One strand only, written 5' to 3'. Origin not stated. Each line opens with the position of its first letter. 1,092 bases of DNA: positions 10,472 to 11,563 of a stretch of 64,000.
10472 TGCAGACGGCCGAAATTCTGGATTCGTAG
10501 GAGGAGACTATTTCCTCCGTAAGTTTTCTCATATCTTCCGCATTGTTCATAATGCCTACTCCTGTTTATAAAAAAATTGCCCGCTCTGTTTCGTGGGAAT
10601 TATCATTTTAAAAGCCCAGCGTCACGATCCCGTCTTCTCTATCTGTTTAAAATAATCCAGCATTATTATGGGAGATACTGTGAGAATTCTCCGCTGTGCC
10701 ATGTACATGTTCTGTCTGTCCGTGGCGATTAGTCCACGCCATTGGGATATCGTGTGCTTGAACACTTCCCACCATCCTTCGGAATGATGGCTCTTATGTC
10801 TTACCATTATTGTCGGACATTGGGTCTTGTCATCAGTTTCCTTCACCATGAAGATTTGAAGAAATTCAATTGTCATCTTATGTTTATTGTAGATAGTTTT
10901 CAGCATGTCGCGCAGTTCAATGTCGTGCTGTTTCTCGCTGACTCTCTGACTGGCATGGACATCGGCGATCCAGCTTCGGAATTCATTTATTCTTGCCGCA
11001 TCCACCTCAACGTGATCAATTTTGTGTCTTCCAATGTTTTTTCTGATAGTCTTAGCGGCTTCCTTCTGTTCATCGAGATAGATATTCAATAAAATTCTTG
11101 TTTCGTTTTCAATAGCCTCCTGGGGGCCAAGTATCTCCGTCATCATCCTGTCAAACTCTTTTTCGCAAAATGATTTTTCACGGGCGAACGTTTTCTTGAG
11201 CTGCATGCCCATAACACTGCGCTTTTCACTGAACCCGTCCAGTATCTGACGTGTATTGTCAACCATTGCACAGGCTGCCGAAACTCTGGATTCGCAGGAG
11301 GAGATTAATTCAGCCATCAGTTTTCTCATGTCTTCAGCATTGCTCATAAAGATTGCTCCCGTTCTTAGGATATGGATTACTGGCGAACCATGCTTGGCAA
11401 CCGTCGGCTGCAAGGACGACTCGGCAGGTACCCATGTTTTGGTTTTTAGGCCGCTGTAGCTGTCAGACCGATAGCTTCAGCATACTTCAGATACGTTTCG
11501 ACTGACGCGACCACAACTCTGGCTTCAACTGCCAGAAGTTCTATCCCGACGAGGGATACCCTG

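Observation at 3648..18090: Non-canonical gas-vesicle island wired to Hanks kinases and phosphorelay proteins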

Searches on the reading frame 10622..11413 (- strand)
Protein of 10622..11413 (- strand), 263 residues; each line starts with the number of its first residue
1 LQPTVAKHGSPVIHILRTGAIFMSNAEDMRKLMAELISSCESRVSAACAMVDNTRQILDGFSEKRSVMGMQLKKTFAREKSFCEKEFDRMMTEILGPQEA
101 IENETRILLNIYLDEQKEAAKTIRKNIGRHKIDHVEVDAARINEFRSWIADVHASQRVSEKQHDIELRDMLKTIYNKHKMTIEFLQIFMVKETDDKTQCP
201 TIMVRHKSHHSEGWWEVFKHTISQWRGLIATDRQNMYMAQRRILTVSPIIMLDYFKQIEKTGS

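Call 5: search_protein_families(library=pfam, proteins=[window:10622-11413:-], max_evalue=0.01)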
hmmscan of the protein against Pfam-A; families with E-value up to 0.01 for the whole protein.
window:10622-11413:- (263 aa): 0 families

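Call 18: search_protein_families(library=ncbifam, proteins=[window:10622-11347:-], max_evalue=0.01)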
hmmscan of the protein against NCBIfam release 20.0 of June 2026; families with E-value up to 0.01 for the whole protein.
window:10622-11347:- (241 aa): 0 families
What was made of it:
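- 10622..11347 (-): CC1: a 241-aa helical-repeat protein in the gvpC position. No family hit (calls 5, 18).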

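Call 86: search_protein_families(library=padloc, proteins=[window:10622-11347:-], max_evalue=0.00001)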
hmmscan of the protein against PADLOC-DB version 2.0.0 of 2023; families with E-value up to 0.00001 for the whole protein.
window:10622-11347:- (241 aa): 0 families
